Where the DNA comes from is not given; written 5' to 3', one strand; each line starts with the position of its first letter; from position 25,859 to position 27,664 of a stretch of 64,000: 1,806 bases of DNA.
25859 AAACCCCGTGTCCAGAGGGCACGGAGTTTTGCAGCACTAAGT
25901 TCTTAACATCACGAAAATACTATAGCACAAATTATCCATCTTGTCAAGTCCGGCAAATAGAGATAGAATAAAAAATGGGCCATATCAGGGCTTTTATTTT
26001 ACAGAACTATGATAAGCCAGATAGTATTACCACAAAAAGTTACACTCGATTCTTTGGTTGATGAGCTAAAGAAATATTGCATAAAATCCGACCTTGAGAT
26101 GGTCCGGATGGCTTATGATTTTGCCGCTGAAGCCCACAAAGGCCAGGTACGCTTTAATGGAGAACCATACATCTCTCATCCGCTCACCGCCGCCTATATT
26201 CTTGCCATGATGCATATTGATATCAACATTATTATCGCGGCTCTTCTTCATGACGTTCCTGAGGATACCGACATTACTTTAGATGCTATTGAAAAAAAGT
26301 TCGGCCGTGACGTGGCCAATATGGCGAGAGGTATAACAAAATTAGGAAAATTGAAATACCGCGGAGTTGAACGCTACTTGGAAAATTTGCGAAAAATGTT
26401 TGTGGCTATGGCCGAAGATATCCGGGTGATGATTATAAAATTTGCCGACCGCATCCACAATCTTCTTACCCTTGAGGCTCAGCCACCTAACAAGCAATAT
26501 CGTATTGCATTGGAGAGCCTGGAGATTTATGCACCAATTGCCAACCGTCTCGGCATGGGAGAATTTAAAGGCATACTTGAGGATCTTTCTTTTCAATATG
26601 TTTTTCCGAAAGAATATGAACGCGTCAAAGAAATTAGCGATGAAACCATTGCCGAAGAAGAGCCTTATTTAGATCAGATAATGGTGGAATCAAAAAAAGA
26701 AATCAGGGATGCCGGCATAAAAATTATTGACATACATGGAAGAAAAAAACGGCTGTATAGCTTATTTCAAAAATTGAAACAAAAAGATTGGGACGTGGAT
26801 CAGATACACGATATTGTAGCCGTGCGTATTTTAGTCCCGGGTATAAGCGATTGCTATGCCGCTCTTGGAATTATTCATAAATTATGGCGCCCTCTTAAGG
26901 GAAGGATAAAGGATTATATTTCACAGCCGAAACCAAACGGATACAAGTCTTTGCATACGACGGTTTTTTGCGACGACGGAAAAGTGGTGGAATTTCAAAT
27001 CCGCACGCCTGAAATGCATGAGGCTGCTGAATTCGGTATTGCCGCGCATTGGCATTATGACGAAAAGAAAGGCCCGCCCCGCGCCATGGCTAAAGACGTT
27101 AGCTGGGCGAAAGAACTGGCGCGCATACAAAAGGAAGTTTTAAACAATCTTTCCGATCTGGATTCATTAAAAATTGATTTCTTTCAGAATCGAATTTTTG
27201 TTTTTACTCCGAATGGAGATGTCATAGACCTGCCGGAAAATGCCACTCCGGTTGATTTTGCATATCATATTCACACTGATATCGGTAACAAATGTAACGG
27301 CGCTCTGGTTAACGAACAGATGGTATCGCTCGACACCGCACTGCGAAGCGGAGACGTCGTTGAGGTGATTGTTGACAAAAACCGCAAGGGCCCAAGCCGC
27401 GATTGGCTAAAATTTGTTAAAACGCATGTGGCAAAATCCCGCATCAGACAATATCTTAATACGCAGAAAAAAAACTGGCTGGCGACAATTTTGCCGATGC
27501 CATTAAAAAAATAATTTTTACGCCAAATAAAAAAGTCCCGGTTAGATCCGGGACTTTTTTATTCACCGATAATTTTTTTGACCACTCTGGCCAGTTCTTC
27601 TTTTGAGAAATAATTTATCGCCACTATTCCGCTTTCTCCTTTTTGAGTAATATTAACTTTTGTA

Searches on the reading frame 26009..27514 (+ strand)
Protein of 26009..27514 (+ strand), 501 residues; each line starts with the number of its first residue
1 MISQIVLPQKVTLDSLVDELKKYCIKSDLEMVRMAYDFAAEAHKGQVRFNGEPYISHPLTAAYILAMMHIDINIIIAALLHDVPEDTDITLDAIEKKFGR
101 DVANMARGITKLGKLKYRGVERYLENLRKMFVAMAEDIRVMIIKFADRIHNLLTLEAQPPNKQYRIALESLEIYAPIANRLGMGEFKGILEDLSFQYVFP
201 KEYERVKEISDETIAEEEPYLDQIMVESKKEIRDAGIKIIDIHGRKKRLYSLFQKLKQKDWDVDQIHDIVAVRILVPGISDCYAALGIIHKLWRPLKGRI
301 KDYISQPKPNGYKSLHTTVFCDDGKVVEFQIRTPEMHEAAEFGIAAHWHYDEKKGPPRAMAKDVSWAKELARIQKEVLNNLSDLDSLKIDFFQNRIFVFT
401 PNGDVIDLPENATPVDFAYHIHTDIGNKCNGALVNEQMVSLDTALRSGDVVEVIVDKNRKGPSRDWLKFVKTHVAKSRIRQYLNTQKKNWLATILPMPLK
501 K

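Call 11: search_protein_families(library=pfam, proteins=[window:26009-27514:+], max_evalue=1)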
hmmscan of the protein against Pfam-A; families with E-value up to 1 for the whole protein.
window:26009-27514:+ (501 aa): 6 families
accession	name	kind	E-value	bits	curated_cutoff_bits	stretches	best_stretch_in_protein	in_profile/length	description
PF13328.12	HD_4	-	1.2e-45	155.4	27.2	1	35-183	1-155/156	HD domain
PF04607.23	RelA_SpoT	-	1.5e-38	132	27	1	244-354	1-112/113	Region found in RelA / SpoT proteins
PF02824.27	TGS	-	1.8e-23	82.8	22.2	1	396-454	1-59/60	TGS domain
PF01966.28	HD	-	1e-10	42.3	22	1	54-151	1-115/116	HD domain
PF02597.26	ThiS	-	0.0012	19.7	22.5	1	431-454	44-70/76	ThiS family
PF21538.2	Med15_M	-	0.067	13.8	24.2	1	112-171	4-58/110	ARC105/Med15 mediator subunit central domain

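Call 12: find_encoding_contigs(protein=window:26009-27514:+, flank=10000, max_places=10)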
Protein window:26009-27514:+ (501 aa): 1 contig read that carries it; 1 place shown.
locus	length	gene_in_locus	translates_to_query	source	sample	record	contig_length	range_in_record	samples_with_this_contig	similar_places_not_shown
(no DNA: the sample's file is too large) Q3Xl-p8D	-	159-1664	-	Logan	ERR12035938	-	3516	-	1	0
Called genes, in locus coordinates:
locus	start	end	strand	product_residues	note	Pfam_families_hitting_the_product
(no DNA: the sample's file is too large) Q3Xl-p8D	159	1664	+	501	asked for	PF13328:HD_4, PF01966:HD, PF04607:RelA_SpoT, PF02824:TGS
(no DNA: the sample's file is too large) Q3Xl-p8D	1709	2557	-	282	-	PF02195:ParB_N, PF17762:HTH_ParB, PF23552:ParB_C (weak)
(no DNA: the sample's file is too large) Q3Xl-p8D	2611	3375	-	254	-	PF00142:Fer4_NifH (weak), PF01656:CbiA, PF02374:ArsA_ATPase (weak), PF06564:CBP_BcsQ, PF09140:MipZ (weak), PF10609:ParA, PF13614:AAA_31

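Call 13: find_related_loci(query=window:26009-27514:+, collection=genome_contigs, flank=4000)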
Query window:26009-27514:+ (501 aa) in genome_contigs; peptide patterns used: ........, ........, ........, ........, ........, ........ (x = any residue, [..] = any of these).
456 stretches matched a pattern; 369 encode a relative of the query (tblastn E <= 1e-3); the best 80 are kept; 80 distinct loci.
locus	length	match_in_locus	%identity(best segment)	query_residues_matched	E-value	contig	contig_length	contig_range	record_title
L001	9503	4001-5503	89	1-501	0e+0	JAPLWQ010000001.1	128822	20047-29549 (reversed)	MAG: Candidatus Magasanikiibacteriota bacterium isolate LacPavin_0920_SED2_MAG_44_15 LacPavin_0920_SED2_scaffold_1672985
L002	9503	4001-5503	79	1-501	0e+0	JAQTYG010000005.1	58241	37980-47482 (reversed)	MAG: Patescibacteria group bacterium isolate STC_31 NODE_1101_length_58241_cov_17.094383_Sandtown_C, whole genome shotgu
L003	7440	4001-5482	71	1-496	0e+0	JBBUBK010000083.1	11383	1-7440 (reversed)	MAG: Patescibacteria group bacterium isolate H52-bin026_1 H52_bin026_1_000000000083, whole genome shotgun sequence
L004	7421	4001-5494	70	1-500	0e+0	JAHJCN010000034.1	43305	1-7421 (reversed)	MAG: Patescibacteria group bacterium isolate Modern_marine.mb.308 Modern_marine.mb.308_k141_762574, whole genome shotgun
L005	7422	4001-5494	69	1-500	0e+0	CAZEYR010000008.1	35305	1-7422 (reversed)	MAG TPA_asm: uncultured Gammaproteobacteria bacterium isolate SRP263991_co3_384 genome assembly, contig: NODE_908_length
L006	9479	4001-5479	69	5-497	0e+0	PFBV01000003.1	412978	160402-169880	MAG: Candidatus Magasanikbacteria bacterium CG10_big_fil_rev_8_21_14_0_10_36_32 CG10_8_21_14_0.10_scaffold_23_c, whole g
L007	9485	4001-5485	68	1-495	0e+0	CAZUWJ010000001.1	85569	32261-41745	MAG TPA_asm: uncultured Gammaproteobacteria bacterium isolate SRP191223_co1_387 genome assembly, contig: NODE_110_length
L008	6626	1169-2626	69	9-496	0e+0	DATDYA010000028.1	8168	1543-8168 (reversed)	MAG TPA_asm: Patescibacteria group bacterium isolate SMAG_U8153 k141_864851, whole genome shotgun sequence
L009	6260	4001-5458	69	9-496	0e+0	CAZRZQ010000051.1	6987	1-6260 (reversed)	MAG TPA_asm: uncultured Gammaproteobacteria bacterium isolate SRP062349_co1_291 genome assembly, contig: NODE_3188_lengt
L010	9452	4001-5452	69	11-496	0e+0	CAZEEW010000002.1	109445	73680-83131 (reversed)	MAG TPA_asm: uncultured Gammaproteobacteria bacterium isolate SRP093185_co1_62 genome assembly, contig: NODE_36_length_1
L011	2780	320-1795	69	7-496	0e+0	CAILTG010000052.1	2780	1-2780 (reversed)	MAG: Candidatus Magasanikbacteria bacterium isolate MJ-time_bin-2094 genome assembly, contig: bin-2094:052/101, whole ge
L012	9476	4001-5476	68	7-500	0e+0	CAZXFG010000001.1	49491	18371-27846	MAG TPA_asm: uncultured Gammaproteobacteria bacterium isolate SRP062349_co6_369 genome assembly, contig: NODE_294_length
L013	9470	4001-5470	68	9-496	0e+0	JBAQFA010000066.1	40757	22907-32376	MAG: Candidatus Magasanikiibacteriota bacterium isolate MFD12003_ilm_asm_bin64 k127_39777, whole genome shotgun sequence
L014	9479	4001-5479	67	1-495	0e+0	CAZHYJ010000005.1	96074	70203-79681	MAG TPA_asm: uncultured Gammaproteobacteria bacterium isolate SRP263991_co7_335 genome assembly, contig: NODE_130_length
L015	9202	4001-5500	67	1-501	0e+0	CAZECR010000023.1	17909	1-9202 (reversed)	MAG TPA_asm: uncultured Gammaproteobacteria bacterium isolate SRP286056_co1_68 genome assembly, contig: NODE_3776_length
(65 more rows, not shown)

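Call 22: find_related_loci(query=window:26009-27514:+, collection=metagenome_contigs, flank=3000)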
Query window:26009-27514:+ (501 aa) in metagenome_contigs; peptide patterns used: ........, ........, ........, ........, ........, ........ (x = any residue, [..] = any of these).
385 stretches matched a pattern; 305 encode a relative of the query (tblastn E <= 1e-3); the best 80 are kept; 80 distinct loci.
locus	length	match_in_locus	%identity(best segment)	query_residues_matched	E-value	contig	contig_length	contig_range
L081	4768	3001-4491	71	1-497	0e+0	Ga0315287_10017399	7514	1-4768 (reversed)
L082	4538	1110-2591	71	1-496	0e+0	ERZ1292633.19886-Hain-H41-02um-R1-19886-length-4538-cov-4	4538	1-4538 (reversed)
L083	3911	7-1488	69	1-496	0e+0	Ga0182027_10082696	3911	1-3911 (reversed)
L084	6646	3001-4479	69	5-497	0e+0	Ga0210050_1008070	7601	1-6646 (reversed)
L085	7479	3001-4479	69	5-497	0e+0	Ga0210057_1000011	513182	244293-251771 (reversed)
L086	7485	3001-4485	68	1-495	0e+0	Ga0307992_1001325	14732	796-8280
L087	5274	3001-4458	69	9-496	0e+0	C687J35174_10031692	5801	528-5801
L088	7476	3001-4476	69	3-496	0e+0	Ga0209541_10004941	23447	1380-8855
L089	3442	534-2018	68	4-500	0e+0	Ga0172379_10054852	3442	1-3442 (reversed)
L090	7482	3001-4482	68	1-495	0e+0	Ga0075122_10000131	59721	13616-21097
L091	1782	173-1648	68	7-500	0e+0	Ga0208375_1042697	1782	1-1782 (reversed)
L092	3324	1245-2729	68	1-496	0e+0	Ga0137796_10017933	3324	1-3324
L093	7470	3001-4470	69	7-496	0e+0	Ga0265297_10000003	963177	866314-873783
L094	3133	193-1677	68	1-496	0e+0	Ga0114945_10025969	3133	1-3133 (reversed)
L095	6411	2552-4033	67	1-495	0e+0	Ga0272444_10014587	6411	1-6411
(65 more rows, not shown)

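Call 28: find_homologous_proteins(query=window:26009-27514:+, max_evalue=1e-100)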
Query window:26009-27514:+ (501 aa): 7942 proteins with E <= 1e-100 among 8000 candidates; the best 120 are listed.
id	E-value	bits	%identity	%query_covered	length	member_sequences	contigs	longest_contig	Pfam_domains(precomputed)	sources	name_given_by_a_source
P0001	0.0e+0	1136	100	100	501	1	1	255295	PF04607.24,PF13328.13,PF02824.28,PF01966.29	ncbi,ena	-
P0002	0.0e+0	1034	89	100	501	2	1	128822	PF04607.24,PF13328.13,PF02824.28,PF01966.29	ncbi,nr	ncbi:MAG: RelA/SpoT family protein [Candidatus Magasanikbacteria bacterium]|nr:RelA/SpoT family prot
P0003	2.1e-296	1001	86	100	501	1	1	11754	PF04607.24,PF13328.13,PF02824.28,PF01966.29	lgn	-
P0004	1.2e-275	933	80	99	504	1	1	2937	PF04607.24,PF13328.13,PF02824.28,PF01966.29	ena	-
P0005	4.4e-275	931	78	100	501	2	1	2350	PF04607.24,PF13328.13,PF02824.28,PF01966.29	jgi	jgi:guanosine-3',5'-bis(diphosphate) 3'-pyrophosphohydrolase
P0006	1.1e-274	930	80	99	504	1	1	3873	PF04607.24,PF13328.13,PF02824.28,PF01966.29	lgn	-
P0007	2.9e-271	919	79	100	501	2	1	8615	PF04607.24,PF13328.13,PF02824.28,PF01966.29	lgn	-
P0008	4.1e-270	915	78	100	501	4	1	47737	PF04607.24,PF13328.13,PF02824.28,PF01966.29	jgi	jgi:GTP diphosphokinase / guanosine-3',5'-bis(diphosphate) 3'-diphosphatase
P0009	2.1e-266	902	76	99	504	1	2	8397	PF04607.24,PF13328.13,PF02824.28,PF01966.29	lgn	-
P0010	5.8e-266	901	78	99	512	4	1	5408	PF04607.24,PF13328.13,PF02824.28,PF01966.29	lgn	-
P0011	4.1e-265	898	76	100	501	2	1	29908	PF04607.24,PF13328.13,PF02824.28,PF01966.29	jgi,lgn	jgi:GTP pyrophosphokinase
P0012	2.7e-264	896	77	99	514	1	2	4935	PF04607.24,PF13328.13,PF02824.28,PF01966.29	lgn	-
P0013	1.7e-261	886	75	100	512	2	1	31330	PF04607.24,PF13328.13,PF02824.28,PF01966.29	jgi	jgi:GTP pyrophosphokinase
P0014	2.4e-257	873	74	98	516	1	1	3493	PF04607.24,PF13328.13,PF02824.28,PF01966.29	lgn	-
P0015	9.0e-255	864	75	100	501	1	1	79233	PF04607.24,PF13328.13,PF02824.28,PF01966.29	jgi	-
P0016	3.2e-254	862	75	100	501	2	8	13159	PF04607.24,PF13328.13,PF02824.28,PF01966.29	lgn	-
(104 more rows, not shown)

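Call 29: find_encoding_contigs(protein=P0003, flank=3500, max_places=3)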
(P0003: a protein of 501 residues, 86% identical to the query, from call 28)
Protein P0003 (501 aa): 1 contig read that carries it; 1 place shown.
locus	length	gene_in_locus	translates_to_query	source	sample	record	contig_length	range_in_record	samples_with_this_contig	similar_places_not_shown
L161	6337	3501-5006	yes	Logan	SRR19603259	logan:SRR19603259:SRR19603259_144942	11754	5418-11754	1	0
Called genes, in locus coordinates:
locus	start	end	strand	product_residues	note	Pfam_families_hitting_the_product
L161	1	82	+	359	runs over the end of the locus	PF02481:DNA_processg_A, PF17782:WHD_DprA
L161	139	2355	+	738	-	PF01751:Toprim, PF01131:Topoisom_bac, PF01396:Zn_ribbon_Top1, PF06677:Auto_anti-p27 (faint), PF01396:Zn_ribbon_Top1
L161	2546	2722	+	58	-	-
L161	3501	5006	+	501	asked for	PF13328:HD_4, PF01966:HD, PF04607:RelA_SpoT, PF02824:TGS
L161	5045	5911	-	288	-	PF02195:ParB_N, PF17762:HTH_ParB, PF23552:ParB_C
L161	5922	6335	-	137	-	?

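Call 30: find_encoding_contigs(protein=P0007, flank=3500, max_places=3)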
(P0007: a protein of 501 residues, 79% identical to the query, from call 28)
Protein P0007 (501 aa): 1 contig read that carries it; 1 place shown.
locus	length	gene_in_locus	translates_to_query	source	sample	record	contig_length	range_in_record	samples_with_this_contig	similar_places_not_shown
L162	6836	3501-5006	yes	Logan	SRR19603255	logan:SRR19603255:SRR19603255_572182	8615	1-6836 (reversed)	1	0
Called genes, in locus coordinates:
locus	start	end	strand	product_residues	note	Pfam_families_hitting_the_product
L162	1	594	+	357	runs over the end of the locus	PF02481:DNA_processg_A, PF17782:WHD_DprA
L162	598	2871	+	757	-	PF01751:Toprim, PF01131:Topoisom_bac, PF01396:Zn_ribbon_Top1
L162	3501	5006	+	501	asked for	PF13328:HD_4, PF01966:HD, PF04607:RelA_SpoT, PF02824:TGS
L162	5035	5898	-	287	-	PF02195:ParB_N, PF17762:HTH_ParB, PF23552:ParB_C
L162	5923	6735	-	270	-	PF02374:ArsA_ATPase (weak), PF06564:CBP_BcsQ, PF09140:MipZ (weak), PF10609:ParA, PF13614:AAA_31, PF00142:Fer4_NifH (weak), PF01656:CbiA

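Call 31: find_encoding_contigs(protein=P0008, flank=3500, max_places=3)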
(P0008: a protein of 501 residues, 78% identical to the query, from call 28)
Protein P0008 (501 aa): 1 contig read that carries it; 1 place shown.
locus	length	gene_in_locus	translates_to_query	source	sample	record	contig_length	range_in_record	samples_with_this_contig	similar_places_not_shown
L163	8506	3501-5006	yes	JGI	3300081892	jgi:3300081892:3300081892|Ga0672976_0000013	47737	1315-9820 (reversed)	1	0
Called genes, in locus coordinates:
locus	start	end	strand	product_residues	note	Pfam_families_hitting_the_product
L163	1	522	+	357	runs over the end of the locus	PF02481:DNA_processg_A, PF17782:WHD_DprA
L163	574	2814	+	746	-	PF01751:Toprim, PF01131:Topoisom_bac, PF01396:Zn_ribbon_Top1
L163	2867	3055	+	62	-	-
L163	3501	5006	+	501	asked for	PF13328:HD_4, PF01966:HD, PF04607:RelA_SpoT, PF02824:TGS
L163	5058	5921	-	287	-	PF02195:ParB_N, PF17762:HTH_ParB, PF23552:ParB_C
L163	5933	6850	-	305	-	PF00142:Fer4_NifH, PF01656:CbiA, PF02374:ArsA_ATPase (weak), PF06564:CBP_BcsQ, PF09140:MipZ (weak), PF10609:ParA, PF13614:AAA_31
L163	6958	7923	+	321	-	PF00149:Metallophos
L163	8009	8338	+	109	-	-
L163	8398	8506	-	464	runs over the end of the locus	PF01336:tRNA_anti-codon, PF00152:tRNA-synt_2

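Call 32: find_encoding_contigs(protein=P0011, flank=3500, max_places=3)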
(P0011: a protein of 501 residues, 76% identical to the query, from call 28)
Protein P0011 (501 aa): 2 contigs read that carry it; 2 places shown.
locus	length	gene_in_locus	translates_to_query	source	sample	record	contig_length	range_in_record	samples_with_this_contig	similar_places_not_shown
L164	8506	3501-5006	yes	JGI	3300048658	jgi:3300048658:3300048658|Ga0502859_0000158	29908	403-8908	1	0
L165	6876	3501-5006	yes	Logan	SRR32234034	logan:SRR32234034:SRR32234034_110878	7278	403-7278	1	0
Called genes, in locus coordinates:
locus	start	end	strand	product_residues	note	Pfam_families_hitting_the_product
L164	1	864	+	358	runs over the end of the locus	PF02481:DNA_processg_A, PF17782:WHD_DprA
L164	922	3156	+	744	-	PF01751:Toprim, PF01131:Topoisom_bac, PF01396:Zn_ribbon_Top1, PF06677:Auto_anti-p27 (faint), PF01396:Zn_ribbon_Top1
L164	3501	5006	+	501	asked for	PF13328:HD_4, PF01966:HD, PF04607:RelA_SpoT, PF02824:TGS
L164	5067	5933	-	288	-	PF02195:ParB_N, PF17762:HTH_ParB, PF23552:ParB_C (weak)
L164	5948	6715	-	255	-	PF00142:Fer4_NifH, PF01656:CbiA, PF02374:ArsA_ATPase (weak), PF06564:CBP_BcsQ, PF09140:MipZ (weak), PF10609:ParA, PF13614:AAA_31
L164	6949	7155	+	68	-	-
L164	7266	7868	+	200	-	-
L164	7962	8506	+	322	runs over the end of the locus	PF00149:Metallophos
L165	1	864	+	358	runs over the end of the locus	PF02481:DNA_processg_A, PF17782:WHD_DprA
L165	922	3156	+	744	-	PF01751:Toprim, PF01131:Topoisom_bac, PF01396:Zn_ribbon_Top1, PF06677:Auto_anti-p27 (faint), PF01396:Zn_ribbon_Top1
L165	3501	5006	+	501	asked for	PF13328:HD_4, PF01966:HD, PF04607:RelA_SpoT, PF02824:TGS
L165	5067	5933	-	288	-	PF02195:ParB_N, PF17762:HTH_ParB, PF23552:ParB_C (weak)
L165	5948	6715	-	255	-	PF00142:Fer4_NifH, PF01656:CbiA, PF02374:ArsA_ATPase (weak), PF06564:CBP_BcsQ, PF09140:MipZ (weak), PF10609:ParA, PF13614:AAA_31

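Call 35: find_encoding_contigs(protein=P0009, flank=3500, max_places=3)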
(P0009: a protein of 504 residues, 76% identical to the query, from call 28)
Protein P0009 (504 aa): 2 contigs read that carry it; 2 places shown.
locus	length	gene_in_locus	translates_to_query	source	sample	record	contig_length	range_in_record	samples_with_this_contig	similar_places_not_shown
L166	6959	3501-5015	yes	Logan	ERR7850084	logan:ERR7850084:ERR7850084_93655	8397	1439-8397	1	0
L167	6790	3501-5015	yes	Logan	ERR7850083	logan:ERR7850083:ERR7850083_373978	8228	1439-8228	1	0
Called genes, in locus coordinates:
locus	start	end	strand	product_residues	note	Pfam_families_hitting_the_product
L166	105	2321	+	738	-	PF01751:Toprim, PF01131:Topoisom_bac, PF01396:Zn_ribbon_Top1, PF06677:Auto_anti-p27 (faint), PF01396:Zn_ribbon_Top1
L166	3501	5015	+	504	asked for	PF13328:HD_4, PF01966:HD, PF04607:RelA_SpoT, PF02824:TGS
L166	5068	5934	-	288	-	PF02195:ParB_N, PF17762:HTH_ParB, PF23552:ParB_C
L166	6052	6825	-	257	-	PF00142:Fer4_NifH, PF01656:CbiA, PF02374:ArsA_ATPase (weak), PF06564:CBP_BcsQ, PF09140:MipZ (weak), PF10609:ParA, PF13614:AAA_31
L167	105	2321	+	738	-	PF01751:Toprim, PF01131:Topoisom_bac, PF01396:Zn_ribbon_Top1, PF06677:Auto_anti-p27 (faint), PF01396:Zn_ribbon_Top1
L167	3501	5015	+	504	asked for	PF13328:HD_4, PF01966:HD, PF04607:RelA_SpoT, PF02824:TGS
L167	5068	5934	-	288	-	PF02195:ParB_N, PF17762:HTH_ParB, PF23552:ParB_C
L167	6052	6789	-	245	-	?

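Call 36: find_encoding_contigs(protein=P0010, flank=3500, max_places=3)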
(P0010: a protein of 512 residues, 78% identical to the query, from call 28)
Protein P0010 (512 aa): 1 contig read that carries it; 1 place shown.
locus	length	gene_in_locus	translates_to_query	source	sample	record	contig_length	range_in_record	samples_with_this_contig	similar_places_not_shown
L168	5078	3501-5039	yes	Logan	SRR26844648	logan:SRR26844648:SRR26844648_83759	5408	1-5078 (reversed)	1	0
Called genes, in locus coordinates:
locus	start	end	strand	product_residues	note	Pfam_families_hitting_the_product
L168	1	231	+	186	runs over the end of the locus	?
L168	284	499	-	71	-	-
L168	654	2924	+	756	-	PF01751:Toprim, PF01131:Topoisom_bac, PF01396:Zn_ribbon_Top1, PF06677:Auto_anti-p27 (faint), PF01396:Zn_ribbon_Top1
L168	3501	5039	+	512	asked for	PF13328:HD_4, PF01966:HD, PF04607:RelA_SpoT, PF02824:TGS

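Call 37: find_encoding_contigs(protein=P0013, flank=3500, max_places=3)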
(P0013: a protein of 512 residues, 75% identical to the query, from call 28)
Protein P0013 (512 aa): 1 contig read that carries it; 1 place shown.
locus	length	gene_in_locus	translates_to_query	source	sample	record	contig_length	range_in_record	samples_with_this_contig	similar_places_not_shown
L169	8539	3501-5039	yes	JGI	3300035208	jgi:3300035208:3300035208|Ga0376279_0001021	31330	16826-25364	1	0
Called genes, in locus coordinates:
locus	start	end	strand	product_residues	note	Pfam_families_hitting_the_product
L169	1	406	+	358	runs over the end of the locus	PF02481:DNA_processg_A, PF17782:WHD_DprA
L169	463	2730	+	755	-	PF01751:Toprim, PF01131:Topoisom_bac, PF01396:Zn_ribbon_Top1, PF06677:Auto_anti-p27 (faint), PF01396:Zn_ribbon_Top1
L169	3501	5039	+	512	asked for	PF13328:HD_4, PF01966:HD, PF04607:RelA_SpoT, PF02824:TGS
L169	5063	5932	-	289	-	PF02195:ParB_N, PF17762:HTH_ParB, PF23552:ParB_C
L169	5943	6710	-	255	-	PF00142:Fer4_NifH (weak), PF01656:CbiA, PF02374:ArsA_ATPase (weak), PF06564:CBP_BcsQ, PF09140:MipZ (weak), PF10609:ParA, PF13614:AAA_31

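Call 38: find_encoding_contigs(protein=P0016, flank=3500, max_places=8)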
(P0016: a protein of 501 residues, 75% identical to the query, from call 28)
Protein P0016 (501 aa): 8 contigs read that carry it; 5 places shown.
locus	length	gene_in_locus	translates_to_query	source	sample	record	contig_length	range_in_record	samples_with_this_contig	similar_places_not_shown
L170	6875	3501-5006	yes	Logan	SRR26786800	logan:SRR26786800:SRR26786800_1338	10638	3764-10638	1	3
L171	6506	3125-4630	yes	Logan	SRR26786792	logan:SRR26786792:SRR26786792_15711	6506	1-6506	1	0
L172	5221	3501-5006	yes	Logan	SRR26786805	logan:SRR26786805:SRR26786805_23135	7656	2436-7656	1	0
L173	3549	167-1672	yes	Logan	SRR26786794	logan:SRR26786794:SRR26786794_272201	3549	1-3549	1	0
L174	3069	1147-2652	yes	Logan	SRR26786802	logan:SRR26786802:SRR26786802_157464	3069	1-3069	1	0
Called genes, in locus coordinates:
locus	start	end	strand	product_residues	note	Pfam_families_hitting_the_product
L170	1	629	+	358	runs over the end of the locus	PF02481:DNA_processg_A, PF17782:WHD_DprA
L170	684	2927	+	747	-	PF01751:Toprim, PF01131:Topoisom_bac, PF01396:Zn_ribbon_Top1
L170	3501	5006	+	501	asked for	PF13328:HD_4, PF01966:HD, PF04607:RelA_SpoT, PF02824:TGS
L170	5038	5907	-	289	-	PF02195:ParB_N, PF17762:HTH_ParB, PF23552:ParB_C (weak)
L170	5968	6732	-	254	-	PF00142:Fer4_NifH, PF01656:CbiA, PF02374:ArsA_ATPase (weak), PF06564:CBP_BcsQ, PF09140:MipZ (weak), PF10609:ParA, PF13614:AAA_31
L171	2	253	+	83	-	?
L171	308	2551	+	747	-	PF01751:Toprim, PF01131:Topoisom_bac, PF01396:Zn_ribbon_Top1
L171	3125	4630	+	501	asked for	PF13328:HD_4, PF01966:HD, PF04607:RelA_SpoT, PF02824:TGS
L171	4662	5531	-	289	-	PF02195:ParB_N, PF17762:HTH_ParB, PF23552:ParB_C (weak)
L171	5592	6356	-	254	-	PF00142:Fer4_NifH, PF01656:CbiA, PF02374:ArsA_ATPase (weak), PF06564:CBP_BcsQ, PF09140:MipZ (weak), PF10609:ParA, PF13614:AAA_31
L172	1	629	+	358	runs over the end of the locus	PF02481:DNA_processg_A, PF17782:WHD_DprA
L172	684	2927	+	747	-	PF01751:Toprim, PF01131:Topoisom_bac, PF01396:Zn_ribbon_Top1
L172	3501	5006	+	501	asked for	PF13328:HD_4, PF01966:HD, PF04607:RelA_SpoT, PF02824:TGS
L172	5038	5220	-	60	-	?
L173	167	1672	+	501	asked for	PF13328:HD_4, PF01966:HD, PF04607:RelA_SpoT, PF02824:TGS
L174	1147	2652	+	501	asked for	PF13328:HD_4, PF01966:HD, PF04607:RelA_SpoT, PF02824:TGS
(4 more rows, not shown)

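Call 43: find_encoding_contigs(protein=P0006, flank=3500, max_places=3)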
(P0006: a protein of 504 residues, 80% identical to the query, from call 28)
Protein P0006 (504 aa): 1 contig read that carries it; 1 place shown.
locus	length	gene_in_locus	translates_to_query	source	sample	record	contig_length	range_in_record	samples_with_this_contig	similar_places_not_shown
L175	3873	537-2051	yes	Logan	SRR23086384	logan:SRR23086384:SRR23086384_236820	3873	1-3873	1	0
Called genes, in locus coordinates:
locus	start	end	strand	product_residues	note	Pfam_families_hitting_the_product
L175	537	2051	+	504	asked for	PF13328:HD_4, PF01966:HD, PF04607:RelA_SpoT, PF02824:TGS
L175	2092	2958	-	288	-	PF02195:ParB_N, PF17762:HTH_ParB, PF23552:ParB_C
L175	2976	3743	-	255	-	PF00142:Fer4_NifH, PF01656:CbiA, PF02374:ArsA_ATPase (weak), PF06564:CBP_BcsQ, PF09140:MipZ (weak), PF10609:ParA, PF13614:AAA_31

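Call 44: find_encoding_contigs(protein=P0012, flank=3500, max_places=3)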
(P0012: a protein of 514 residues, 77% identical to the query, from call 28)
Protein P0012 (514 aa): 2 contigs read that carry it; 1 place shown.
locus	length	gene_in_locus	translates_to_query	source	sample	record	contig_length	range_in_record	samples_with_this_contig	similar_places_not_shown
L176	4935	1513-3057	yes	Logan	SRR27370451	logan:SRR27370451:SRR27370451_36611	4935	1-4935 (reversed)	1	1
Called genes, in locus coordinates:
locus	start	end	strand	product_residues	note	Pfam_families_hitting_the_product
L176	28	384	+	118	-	PF01396:Zn_ribbon_Top1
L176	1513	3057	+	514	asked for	PF13328:HD_4, PF01966:HD, PF04607:RelA_SpoT, PF02824:TGS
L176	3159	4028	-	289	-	PF02195:ParB_N, PF17762:HTH_ParB, PF23552:ParB_C (weak)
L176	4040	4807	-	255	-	PF00142:Fer4_NifH (weak), PF01656:CbiA, PF02374:ArsA_ATPase (weak), PF06564:CBP_BcsQ, PF09140:MipZ (weak), PF10609:ParA, PF13614:AAA_31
